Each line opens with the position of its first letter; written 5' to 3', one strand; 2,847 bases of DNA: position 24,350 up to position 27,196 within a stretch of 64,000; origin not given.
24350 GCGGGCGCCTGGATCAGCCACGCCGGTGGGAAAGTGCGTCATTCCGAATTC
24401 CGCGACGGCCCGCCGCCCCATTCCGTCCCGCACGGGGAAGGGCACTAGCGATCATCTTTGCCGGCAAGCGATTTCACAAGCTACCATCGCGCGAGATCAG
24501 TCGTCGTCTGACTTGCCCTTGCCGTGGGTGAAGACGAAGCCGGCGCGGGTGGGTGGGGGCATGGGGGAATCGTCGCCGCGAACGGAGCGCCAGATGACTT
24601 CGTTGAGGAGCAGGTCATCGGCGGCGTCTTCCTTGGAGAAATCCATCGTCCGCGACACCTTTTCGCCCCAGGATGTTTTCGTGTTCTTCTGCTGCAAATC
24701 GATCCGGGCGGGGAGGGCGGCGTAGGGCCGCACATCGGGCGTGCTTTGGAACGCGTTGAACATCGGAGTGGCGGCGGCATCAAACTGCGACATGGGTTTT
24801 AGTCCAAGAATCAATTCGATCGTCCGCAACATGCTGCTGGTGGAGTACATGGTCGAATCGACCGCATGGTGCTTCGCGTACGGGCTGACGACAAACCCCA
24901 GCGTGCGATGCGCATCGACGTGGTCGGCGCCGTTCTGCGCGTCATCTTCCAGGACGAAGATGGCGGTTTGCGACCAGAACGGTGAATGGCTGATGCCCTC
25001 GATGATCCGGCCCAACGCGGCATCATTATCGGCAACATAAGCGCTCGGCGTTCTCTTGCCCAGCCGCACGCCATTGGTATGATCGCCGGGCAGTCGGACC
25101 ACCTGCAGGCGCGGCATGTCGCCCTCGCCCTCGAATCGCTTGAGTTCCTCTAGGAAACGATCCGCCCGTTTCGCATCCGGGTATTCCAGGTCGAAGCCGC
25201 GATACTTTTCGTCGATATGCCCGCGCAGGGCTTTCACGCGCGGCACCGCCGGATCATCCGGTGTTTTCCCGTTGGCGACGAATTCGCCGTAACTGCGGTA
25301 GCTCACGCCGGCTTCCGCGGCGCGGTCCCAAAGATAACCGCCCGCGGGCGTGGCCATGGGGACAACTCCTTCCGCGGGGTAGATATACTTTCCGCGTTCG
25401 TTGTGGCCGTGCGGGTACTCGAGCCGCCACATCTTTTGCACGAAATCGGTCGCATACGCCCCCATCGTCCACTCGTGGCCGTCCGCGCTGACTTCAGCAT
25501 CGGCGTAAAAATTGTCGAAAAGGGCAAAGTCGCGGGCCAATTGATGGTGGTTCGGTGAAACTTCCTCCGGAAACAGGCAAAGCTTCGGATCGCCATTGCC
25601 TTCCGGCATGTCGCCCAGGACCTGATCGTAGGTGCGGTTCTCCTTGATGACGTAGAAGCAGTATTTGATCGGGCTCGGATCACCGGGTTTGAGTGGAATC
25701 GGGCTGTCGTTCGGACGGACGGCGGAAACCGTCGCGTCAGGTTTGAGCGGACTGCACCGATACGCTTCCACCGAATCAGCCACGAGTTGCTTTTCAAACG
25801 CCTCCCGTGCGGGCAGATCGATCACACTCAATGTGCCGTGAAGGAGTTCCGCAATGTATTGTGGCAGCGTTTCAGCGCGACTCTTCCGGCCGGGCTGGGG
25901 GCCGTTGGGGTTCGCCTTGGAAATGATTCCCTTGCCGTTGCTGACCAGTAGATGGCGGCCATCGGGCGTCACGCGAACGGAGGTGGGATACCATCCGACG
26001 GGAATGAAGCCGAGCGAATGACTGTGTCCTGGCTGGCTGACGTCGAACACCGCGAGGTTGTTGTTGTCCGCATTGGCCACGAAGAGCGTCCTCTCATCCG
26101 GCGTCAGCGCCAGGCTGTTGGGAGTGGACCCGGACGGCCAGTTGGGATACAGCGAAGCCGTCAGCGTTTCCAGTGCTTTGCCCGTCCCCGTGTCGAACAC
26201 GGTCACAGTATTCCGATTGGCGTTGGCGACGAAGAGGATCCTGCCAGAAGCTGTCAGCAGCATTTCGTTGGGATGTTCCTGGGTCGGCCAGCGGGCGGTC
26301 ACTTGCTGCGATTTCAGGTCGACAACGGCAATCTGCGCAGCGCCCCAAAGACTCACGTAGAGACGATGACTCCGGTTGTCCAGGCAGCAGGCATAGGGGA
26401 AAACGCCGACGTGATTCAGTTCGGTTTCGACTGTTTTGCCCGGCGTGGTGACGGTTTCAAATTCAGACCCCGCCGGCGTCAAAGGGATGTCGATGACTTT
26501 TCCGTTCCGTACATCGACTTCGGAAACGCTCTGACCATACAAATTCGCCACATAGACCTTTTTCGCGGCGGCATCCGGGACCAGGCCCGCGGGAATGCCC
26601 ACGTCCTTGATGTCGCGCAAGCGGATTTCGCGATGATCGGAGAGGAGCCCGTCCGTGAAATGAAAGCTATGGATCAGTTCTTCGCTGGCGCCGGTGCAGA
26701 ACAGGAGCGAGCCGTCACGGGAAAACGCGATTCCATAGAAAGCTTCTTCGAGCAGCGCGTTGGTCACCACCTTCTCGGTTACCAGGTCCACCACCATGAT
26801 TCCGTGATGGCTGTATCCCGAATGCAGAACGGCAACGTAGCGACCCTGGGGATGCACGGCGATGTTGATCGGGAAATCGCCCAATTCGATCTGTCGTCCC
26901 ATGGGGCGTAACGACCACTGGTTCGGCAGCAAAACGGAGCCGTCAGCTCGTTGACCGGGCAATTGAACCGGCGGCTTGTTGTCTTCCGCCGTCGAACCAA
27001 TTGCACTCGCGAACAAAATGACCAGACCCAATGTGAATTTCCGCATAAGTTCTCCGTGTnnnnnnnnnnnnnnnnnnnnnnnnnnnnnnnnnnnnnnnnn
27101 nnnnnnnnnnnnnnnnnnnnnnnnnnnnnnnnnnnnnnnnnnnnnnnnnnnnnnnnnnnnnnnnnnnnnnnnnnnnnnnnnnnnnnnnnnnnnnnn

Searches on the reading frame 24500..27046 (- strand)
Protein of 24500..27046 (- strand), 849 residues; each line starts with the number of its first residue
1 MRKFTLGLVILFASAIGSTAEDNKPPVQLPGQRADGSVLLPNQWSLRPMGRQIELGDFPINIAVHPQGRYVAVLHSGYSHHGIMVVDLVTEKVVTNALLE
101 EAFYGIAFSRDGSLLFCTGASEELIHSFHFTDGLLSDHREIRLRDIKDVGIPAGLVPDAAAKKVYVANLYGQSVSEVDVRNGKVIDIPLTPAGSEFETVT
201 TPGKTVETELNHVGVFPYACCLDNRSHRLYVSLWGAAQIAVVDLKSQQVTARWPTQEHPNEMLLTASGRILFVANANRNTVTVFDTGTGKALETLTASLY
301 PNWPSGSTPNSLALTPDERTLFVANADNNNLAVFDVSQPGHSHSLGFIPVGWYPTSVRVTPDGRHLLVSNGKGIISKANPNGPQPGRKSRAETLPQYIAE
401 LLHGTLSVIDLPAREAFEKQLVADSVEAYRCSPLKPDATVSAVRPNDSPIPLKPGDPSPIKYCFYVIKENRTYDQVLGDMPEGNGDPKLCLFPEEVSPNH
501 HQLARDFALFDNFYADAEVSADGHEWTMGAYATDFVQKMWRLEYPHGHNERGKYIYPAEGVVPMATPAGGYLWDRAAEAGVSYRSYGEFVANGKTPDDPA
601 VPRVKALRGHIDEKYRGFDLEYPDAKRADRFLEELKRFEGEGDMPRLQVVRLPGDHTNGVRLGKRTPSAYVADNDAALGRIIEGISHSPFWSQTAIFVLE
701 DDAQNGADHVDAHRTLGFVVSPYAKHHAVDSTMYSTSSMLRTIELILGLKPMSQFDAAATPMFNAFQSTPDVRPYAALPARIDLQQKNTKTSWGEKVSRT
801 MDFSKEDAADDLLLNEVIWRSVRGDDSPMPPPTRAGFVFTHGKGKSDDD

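Call 8: search_protein_families(library=pfam, proteins=[window:24500-27046:-], max_evalue=0.01)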
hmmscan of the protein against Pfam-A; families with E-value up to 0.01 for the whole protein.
window:24500-27046:- (849 aa): 8 families
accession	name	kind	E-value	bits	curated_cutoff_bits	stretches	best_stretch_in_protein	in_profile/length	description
PF04185.19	Phosphoesterase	-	2.8e-14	53.5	23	1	492-749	102-355/356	Phosphoesterase family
PF10282.15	Lactonase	-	1e-12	48.4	21.7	1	225-370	153-309/344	Lactonase, 7-bladed beta-propeller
PF25174.1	Beta-prop_THOC3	-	2.3e-12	46.9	305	1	51-123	83-152/272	THOC3 beta-propeller domain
PF08450.18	SGL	-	2.4e-10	40.9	26.3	2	104-191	137-223/246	SMP-30/Gluconolactonase/LRE-like region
PF21783.3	YNCE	-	9.5e-07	28.9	27.1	0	215-287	156-228/339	YNCE-like beta-propeller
PF23414.1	Beta-prop_EML_2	-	0.00092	19.1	90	0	52-132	35-112/266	Echinoderm microtubule-associated protein second beta-propeller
PF01436.27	NHL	-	0.003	18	20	0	309-334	4-28/28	NHL repeat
PF24796.1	WDR55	-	0.0073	15.8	200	0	52-130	3-82/296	WDR55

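Call 9: search_protein_families(library=ncbifam, proteins=[window:24500-27046:-], max_evalue=0.01)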
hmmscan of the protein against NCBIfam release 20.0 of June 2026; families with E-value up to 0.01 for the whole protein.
window:24500-27046:- (849 aa): 11 families
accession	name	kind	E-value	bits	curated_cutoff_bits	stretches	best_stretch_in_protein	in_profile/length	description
TIGR03866.1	PQQ_ABC_repeats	subfamily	1e-25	90.5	287.3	2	292-368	68-141/310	PQQ-dependent catabolism-associated beta-propeller protein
TIGR02276.1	beta_rpt_yvtn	repeat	4.7e-16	58.5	27.85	1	267-301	2-36/42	beta-propeller repeat protein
NF052340.1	hydrazine_beta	equivalog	9.4e-16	57.8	560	2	308-369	76-134/372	hydrazine synthase subunit beta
NF052342.1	hydrazine_BC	exception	2.2e-14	52.6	1250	2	226-298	50-122/690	hydrazine synthase subunit beta-gamma fusion subunit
NF052280.1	7_blade_YncE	equivalog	1.5e-10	40.4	400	1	221-324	222-316/338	7-bladed beta-propeller protein YncE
TIGR03397.1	acid_phos_Burk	subfamily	1.9e-09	37.2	362.75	1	666-756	360-459/483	acid phosphatase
NF052460.1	L-NosZ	equivalog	5.2e-08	31.8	700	1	229-370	57-192/480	clade III lactonase-type nitrous-oxide reductase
NF038117.1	choice_anch_I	subfamily_domain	6.9e-08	31.8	300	1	269-415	11-139/458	choice-of-anchor I family protein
TIGR03907.1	QH_beta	equivalog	1.9e-07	30.6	223.2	1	85-124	267-306/338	quinohemoprotein amine dehydrogenase subunit beta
NF048007.1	MmpL3Stblzr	equivalog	4.6e-05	22.8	600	0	37-167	72-197/366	MmpL3/TtfA transport complex stabilizer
NF008258.1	PRK11028.1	equivalog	5.9e-05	22.3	370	1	211-370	77-247/330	6-phosphogluconolactonase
